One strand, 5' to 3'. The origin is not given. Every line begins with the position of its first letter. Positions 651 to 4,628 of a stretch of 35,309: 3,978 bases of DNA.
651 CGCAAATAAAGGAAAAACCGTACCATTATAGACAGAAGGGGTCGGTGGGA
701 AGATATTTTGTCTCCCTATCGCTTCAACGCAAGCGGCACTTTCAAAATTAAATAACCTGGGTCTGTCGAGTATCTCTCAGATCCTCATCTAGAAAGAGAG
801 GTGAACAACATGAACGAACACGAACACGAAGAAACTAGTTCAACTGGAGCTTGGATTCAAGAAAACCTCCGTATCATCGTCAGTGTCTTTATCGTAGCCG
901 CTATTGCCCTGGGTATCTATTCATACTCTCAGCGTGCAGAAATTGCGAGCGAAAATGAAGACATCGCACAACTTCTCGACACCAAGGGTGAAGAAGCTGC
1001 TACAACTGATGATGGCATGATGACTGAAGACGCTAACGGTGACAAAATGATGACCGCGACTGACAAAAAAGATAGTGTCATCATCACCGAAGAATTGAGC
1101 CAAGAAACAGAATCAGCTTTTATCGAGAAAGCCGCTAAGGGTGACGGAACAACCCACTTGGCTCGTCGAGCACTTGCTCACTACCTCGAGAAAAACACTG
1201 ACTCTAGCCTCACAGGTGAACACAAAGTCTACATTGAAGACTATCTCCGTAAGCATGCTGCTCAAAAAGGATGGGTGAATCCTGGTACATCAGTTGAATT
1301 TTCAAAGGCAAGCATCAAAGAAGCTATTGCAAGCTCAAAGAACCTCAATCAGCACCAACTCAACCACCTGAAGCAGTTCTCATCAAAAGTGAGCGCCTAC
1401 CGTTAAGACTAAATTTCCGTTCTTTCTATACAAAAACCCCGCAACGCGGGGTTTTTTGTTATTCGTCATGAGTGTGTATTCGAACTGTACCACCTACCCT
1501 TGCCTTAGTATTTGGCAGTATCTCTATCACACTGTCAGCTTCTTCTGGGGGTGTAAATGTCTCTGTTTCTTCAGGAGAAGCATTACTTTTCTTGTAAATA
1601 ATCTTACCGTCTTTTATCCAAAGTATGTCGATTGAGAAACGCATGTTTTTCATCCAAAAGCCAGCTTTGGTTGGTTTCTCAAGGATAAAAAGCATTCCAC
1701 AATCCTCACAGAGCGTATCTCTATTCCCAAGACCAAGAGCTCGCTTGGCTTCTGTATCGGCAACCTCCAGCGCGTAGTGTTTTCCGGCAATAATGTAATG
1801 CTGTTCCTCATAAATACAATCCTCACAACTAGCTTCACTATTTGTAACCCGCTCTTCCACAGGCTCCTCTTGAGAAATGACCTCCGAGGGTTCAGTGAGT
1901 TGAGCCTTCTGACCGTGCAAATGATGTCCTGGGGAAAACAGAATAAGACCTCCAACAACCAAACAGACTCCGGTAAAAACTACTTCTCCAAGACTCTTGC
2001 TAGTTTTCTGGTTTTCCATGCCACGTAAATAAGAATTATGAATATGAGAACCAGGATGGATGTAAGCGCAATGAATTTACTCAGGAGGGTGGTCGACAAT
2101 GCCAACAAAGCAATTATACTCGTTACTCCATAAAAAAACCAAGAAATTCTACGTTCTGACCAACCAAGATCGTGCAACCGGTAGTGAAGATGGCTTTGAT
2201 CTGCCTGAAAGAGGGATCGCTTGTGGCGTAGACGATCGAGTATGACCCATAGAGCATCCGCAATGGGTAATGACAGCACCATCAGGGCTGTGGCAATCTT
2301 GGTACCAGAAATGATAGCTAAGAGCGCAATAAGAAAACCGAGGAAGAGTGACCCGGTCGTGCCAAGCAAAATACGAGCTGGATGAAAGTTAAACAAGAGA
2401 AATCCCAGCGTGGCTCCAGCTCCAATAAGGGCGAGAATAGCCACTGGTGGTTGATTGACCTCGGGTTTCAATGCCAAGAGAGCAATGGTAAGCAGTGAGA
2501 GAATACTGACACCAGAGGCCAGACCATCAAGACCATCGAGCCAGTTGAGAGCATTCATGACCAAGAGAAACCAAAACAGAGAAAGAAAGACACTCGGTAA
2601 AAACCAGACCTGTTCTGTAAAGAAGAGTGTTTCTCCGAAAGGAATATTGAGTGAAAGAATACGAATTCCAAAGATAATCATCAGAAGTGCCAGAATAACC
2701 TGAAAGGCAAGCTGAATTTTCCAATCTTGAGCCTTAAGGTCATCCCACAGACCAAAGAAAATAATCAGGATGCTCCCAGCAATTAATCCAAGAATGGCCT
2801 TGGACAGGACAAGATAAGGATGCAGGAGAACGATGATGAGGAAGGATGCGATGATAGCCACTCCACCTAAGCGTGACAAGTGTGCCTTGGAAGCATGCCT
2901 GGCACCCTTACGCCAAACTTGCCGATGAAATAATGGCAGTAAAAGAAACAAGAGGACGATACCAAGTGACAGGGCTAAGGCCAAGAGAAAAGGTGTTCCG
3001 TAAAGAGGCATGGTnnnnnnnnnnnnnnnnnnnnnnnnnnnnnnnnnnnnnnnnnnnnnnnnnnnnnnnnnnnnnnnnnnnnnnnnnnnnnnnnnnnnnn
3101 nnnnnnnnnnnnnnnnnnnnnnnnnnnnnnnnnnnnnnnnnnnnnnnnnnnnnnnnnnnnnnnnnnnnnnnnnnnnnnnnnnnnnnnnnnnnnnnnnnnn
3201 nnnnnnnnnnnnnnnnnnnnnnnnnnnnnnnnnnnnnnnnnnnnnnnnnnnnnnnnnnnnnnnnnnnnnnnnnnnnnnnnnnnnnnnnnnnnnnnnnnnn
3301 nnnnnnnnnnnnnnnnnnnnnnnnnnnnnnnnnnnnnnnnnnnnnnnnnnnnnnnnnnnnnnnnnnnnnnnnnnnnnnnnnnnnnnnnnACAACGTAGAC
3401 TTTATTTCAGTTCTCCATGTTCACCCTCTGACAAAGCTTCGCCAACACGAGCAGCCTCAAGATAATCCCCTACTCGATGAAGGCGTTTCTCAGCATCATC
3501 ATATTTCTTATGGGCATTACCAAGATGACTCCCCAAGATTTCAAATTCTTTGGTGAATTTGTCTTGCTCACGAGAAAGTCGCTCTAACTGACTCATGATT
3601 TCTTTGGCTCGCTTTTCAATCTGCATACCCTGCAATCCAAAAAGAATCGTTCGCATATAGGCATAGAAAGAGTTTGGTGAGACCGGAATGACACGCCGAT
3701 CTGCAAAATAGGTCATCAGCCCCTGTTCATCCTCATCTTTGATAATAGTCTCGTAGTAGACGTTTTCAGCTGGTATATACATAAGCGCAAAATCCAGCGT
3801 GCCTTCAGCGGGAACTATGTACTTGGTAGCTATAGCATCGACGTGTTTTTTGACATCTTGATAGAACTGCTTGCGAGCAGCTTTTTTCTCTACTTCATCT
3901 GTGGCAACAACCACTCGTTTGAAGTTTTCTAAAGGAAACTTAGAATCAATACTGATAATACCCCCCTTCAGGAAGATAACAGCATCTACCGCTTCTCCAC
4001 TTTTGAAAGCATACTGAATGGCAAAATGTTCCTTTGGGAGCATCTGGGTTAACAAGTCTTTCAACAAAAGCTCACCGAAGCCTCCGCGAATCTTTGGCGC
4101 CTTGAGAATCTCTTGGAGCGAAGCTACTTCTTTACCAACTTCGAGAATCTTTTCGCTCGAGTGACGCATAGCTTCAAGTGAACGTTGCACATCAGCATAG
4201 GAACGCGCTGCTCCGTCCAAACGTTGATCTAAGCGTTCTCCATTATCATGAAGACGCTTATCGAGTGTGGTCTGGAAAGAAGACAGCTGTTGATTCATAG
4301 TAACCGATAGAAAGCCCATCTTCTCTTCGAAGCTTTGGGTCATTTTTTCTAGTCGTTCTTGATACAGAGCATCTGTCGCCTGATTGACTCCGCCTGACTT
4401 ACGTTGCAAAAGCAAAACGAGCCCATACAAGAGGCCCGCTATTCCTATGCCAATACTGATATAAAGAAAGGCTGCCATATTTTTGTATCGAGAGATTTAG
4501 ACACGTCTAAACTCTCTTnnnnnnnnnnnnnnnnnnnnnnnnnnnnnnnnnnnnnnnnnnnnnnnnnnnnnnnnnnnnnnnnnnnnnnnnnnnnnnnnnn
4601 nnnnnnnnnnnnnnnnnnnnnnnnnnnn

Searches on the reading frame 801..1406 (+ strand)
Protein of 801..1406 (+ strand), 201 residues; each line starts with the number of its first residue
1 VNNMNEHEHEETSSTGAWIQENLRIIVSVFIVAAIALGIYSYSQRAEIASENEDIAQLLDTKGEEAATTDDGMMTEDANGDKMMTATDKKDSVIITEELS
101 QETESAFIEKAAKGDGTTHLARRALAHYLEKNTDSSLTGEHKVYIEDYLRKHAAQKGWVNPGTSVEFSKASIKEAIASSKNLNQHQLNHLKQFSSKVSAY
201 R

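Call 7: search_protein_families(library=pfam, proteins=[window:801-1406:+], max_evalue=0.001)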
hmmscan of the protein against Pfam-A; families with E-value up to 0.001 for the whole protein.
window:801-1406:+ (201 aa): 1 family
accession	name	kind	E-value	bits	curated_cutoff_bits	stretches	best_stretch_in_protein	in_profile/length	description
PF16972.10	TipE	-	0.00072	19.3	26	0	25-107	298-374/486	Na+ channel auxiliary subunit TipE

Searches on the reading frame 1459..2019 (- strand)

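Call 7: search_protein_families(library=pfam, proteins=[window:1459-2019:-], max_evalue=0.001)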
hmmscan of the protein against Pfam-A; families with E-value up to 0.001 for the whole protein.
window:1459-2019:- (186 aa): 1 family
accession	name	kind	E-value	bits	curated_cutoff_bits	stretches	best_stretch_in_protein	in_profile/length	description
PF02643.20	DUF192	-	1.8e-21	76.5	27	1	83-173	2-84/96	Uncharacterized ACR, COG1430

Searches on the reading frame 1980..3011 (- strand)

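Call 7: search_protein_families(library=pfam, proteins=[window:1980-3011:-], max_evalue=0.001)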
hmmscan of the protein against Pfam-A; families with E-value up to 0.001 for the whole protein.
window:1980-3011:- (343 aa): 1 family
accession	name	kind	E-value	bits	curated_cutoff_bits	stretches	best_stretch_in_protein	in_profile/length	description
PF00953.26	Glycos_transf_4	-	7.9e-34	117.4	27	1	74-235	2-159/160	Glycosyl transferase family 4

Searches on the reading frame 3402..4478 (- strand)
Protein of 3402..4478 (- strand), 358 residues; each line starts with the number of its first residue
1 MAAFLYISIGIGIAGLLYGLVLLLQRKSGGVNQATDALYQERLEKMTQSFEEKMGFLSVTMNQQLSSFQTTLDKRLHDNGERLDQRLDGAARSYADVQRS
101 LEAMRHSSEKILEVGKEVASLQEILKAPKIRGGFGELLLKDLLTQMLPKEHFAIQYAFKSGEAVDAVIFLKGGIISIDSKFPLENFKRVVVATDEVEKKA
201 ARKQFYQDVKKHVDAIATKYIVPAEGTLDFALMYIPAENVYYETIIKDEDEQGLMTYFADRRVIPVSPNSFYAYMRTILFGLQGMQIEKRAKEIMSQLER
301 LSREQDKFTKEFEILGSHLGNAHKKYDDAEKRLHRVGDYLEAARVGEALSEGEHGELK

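Call 7: search_protein_families(library=pfam, proteins=[window:3402-4478:-], max_evalue=0.001)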
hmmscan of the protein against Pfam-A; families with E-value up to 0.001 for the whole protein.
window:3402-4478:- (358 aa): 1 family
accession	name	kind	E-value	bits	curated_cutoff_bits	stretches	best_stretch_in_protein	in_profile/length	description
PF02646.22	RmuC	-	1.2e-57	195.7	26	1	63-342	1-277/291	RmuC family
